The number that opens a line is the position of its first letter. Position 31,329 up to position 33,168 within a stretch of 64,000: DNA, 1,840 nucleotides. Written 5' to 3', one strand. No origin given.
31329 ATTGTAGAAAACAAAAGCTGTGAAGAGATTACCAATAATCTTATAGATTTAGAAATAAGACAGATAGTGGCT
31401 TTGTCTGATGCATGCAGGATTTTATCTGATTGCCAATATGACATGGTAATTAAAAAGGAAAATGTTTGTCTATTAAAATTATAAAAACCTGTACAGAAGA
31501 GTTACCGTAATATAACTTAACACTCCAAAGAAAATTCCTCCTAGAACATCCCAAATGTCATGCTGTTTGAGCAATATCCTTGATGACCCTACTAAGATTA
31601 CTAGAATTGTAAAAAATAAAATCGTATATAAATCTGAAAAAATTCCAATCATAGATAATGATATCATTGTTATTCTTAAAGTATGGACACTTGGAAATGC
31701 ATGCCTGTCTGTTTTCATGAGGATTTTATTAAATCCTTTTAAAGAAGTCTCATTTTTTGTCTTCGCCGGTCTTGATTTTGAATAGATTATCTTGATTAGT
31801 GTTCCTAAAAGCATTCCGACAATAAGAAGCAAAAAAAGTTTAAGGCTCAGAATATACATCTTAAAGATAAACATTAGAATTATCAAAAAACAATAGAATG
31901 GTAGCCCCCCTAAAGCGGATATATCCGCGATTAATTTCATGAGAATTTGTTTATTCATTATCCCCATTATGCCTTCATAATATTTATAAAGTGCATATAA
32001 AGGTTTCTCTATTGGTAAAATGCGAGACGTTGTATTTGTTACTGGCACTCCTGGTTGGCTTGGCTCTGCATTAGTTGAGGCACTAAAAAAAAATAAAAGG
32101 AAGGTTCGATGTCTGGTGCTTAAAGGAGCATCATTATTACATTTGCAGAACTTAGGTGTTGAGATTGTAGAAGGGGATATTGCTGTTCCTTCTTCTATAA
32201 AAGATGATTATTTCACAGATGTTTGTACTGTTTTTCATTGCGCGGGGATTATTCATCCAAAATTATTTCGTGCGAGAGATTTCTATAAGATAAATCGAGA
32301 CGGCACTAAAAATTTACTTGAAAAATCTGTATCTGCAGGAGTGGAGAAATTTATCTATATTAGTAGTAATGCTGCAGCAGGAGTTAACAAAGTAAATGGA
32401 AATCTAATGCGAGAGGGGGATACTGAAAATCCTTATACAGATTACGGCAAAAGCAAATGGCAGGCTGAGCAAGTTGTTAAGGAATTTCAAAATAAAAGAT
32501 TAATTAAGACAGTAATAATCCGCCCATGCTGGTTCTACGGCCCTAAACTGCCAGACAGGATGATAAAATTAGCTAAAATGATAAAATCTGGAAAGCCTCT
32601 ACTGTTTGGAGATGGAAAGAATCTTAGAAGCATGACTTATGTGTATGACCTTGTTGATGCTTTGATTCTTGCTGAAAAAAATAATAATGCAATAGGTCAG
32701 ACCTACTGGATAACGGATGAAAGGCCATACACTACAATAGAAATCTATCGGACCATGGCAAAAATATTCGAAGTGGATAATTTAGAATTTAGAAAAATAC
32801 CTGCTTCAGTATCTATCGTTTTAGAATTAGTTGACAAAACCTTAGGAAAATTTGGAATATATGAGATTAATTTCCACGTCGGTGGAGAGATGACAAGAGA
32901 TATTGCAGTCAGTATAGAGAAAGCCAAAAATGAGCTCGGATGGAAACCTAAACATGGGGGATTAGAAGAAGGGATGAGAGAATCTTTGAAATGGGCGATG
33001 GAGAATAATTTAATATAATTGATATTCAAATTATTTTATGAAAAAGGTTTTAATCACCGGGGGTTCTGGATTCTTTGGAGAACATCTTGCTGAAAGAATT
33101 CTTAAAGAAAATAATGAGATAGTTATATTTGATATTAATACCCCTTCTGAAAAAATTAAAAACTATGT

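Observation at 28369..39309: Mycobacterial DPA-like module: UbiA-type phosphoribosyltransferase, PAP2 phosphatase, SDRs and GT-C enzymes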

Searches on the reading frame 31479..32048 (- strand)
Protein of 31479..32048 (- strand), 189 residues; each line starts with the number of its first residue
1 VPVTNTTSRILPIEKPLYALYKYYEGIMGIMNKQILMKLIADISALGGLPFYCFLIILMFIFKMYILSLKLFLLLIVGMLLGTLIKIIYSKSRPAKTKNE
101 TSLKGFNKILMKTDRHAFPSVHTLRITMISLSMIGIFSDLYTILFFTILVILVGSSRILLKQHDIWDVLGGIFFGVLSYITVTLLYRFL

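Call 4: search_protein_families(library=pfam, proteins=[window:31479-32048:-], max_evalue=0.01)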
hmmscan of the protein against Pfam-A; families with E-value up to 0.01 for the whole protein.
window:31479-32048:- (189 aa): 2 families
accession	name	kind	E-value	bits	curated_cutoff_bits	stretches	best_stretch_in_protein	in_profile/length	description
PF01569.27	PAP2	-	1.4e-14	54.4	27.2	1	69-185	3-124/130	PAP2 superfamily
PF14378.12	PAP2_3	-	0.0011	19.2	27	1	62-180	53-189/190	PAP2 superfamily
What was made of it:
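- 31479..31967 (-): PAP2 membrane phosphatase, candidate 5'-phosphatase (Rv3807c role); the ORF could extend to the GTG at 32048. Pfam PAP2 1.4e-14 (call 4).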

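Call 5: search_protein_families(library=ncbifam, proteins=[window:31479-32048:-], max_evalue=0.01)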
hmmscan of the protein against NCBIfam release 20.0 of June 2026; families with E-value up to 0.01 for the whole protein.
window:31479-32048:- (189 aa): 2 families
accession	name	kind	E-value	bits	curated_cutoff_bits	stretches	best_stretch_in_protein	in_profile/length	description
NF047884.1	UdeprDiPSep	equivalog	6.9e-07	29.3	250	1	33-181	38-182/188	undecaprenyl-diphosphatase SepP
NF008813.0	PRK11837.1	equivalog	5.3e-05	23.2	229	1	67-187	60-173/202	undecaprenyl-diphosphate phosphatase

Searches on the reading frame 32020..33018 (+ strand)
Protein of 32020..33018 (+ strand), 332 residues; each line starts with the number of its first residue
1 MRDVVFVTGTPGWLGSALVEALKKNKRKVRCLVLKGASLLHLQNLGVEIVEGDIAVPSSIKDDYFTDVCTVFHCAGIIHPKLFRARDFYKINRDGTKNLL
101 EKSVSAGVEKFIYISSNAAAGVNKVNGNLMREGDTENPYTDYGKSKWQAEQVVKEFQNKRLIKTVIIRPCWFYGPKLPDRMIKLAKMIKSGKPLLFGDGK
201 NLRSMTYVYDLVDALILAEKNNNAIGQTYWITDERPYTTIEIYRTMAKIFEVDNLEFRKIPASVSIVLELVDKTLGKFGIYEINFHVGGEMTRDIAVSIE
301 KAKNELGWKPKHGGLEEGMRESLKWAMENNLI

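Call 4: search_protein_families(library=pfam, proteins=[window:32020-33018:+], max_evalue=0.01)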
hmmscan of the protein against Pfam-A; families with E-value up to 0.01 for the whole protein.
window:32020-33018:+ (332 aa): 8 families
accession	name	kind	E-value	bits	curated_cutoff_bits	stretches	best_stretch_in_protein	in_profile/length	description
PF01370.27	Epimerase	-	2e-33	116.2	20.9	1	5-228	1-236/240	NAD dependent epimerase/dehydratase family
PF01073.25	3Beta_HSD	-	7.5e-32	110.9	22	1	7-254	2-272/280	3-beta hydroxysteroid dehydrogenase/isomerase family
PF16363.11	GDP_Man_Dehyd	-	1.5e-18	67.8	27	1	6-321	1-331/332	GDP-mannose 4,6 dehydratase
PF07993.18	NAD_binding_4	-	8.3e-15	55.1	20.1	1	50-170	66-205/258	Male sterility protein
PF04321.23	RmlD_sub_bind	-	1.8e-14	54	27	1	5-257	3-238/287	RmlD substrate binding domain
PF13460.12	NAD_binding_10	-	1e-09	39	27.2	1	12-173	4-147/184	NAD(P)H-binding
PF05368.20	NmrA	-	4.4e-08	33.5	27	1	3-116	3-107/298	NmrA-like family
PF02719.21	Polysacc_synt_2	-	7.7e-06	25.7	20.2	1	5-127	1-139/293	Polysaccharide biosynthesis protein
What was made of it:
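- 32020..33018 (+): Extended SDR 'SDR1' (332 aa), candidate oxidase/reductase or epimerase acting on lipid-P-ribofuranose. Pfam Epimerase 2e-33 (call 4).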

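Call 5: search_protein_families(library=ncbifam, proteins=[window:32020-33018:+], max_evalue=0.01)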
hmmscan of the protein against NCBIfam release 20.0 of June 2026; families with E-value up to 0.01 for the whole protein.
window:32020-33018:+ (332 aa): 27 families (the best 25 are shown)
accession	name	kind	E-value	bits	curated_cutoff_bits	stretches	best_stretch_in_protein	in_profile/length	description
TIGR03466.1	HpnA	hypoth_equivalog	2.1e-31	109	367.65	1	4-330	2-325/327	hopanoid-associated sugar epimerase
NF042423.1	oxyalk_red_Shew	equivalog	1.5e-27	96.5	580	1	4-320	10-329/331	2-alkyl-3-oxoalkanoate reductase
TIGR01181.1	dTDP_gluc_dehyt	equivalog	8.1e-25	87.6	365.1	1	5-330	2-315/321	dTDP-glucose 4,6-dehydratase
NF042422.1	oxyalk_red_OleD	equivalog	1.2e-24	87.3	580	1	5-321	3-323/329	2-alkyl-3-oxoalkanoate reductase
TIGR04180.1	EDH_00030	hypoth_equivalog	1.4e-21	76.8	475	1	5-251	1-257/297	NAD-dependent 4,6-dehydratase LegB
TIGR01179.1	galE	equivalog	9.8e-19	67.3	262.3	2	5-168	2-172/332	UDP-glucose 4-epimerase GalE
NF052578.1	StrlDmthSdmBMthl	equivalog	8.2e-18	65.2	600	1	6-331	4-327/328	sterol demethylase protein SdmB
TIGR02197.1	heptose_epim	equivalog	4.9e-14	52.2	274.6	1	6-263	2-274/316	ADP-glyceromanno-heptose 6-epimerase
TIGR01746.1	Thioester-redct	subfamily_domain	7.5e-14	51.7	213.35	2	66-169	87-192/371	thioester reductase domain-containing protein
NF007582.0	PRK10217.1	equivalog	3.7e-13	49.3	698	1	109-330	127-335/355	dTDP-glucose 4,6-dehydratase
NF058621.1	DiazavRedAvaA7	equivalog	8.7e-13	48.6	400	1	5-320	3-302/304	3-diazoavenalumate denitrifying reductase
NF005539.0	PRK07201.1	equivalog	2.5e-12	46.3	549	1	6-262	4-280/657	SDR family oxidoreductase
NF007490.0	PRK10084.1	subfamily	1.2e-11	44.3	649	1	127-330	152-338/361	dTDP-glucose 4,6-dehydratase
NF043036.1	ErythonDh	equivalog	3.6e-11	42.8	325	1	5-168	3-175/321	D-erythronate dehydrogenase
TIGR01214.1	rmlD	equivalog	3e-10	39.7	224.05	1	5-257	2-233/285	dTDP-4-dehydrorhamnose reductase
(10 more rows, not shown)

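Call 39: search_solved_structures(query=window:32020-33018:+, max_evalue=1e-8)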
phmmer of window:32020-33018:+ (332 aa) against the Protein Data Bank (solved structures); distinct sequences matched with E-value up to 1e-8: 23.
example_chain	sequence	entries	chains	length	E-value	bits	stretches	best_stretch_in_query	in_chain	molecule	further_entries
3wj7_A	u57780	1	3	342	1.5e-18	70.4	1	1-325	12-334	Putative oxidoreductase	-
6kv9_A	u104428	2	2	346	1.7e-16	63.6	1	5-219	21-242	MoeE5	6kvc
4zrm_A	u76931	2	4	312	2.1e-16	63.3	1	5-262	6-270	UDP-glucose 4-epimerase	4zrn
8vr2_A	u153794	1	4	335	7.9e-15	58.1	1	5-278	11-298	NAD-dependent epimerase/dehydratase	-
6jkg_A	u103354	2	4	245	1.4e-14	57.3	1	9-220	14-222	Sterol-4-alpha-carboxylate 3-dehydrogenase, decarboxylating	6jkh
6wjb_A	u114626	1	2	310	2.1e-14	56.7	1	5-217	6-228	NAD-dependent epimerase/dehydratase family protein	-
6zl6_A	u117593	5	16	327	4.7e-14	55.6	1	5-249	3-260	Epimerase domain-containing protein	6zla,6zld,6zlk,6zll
6zlj_A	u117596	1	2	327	1.7e-13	53.7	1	5-249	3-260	Epimerase domain-containing protein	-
6wj9_A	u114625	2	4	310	2e-13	53.5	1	5-217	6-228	NAD-dependent epimerase/dehydratase family protein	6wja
6bi4_A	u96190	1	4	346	2.3e-12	50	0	78-246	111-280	dTDP-glucose 4,6-dehydratase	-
8rdg_A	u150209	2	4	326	2.3e-11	46.7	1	5-218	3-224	SDR family NAD(P)-dependent oxidoreductase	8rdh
6bwl_A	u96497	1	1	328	3.9e-11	46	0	5-224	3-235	Pal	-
1r6d_A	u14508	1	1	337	6.7e-11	45.2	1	67-232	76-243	TDP-glucose-4,6-dehydratase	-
8rdi_A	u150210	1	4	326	8.2e-11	44.9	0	5-218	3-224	SDR family NAD(P)-dependent oxidoreductase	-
1kep_A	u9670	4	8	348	1e-10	44.6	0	5-233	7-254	dTDP-D-glucose 4,6-dehydratase | DTDP-GLUCOSE 4,6-DEHYDRATASE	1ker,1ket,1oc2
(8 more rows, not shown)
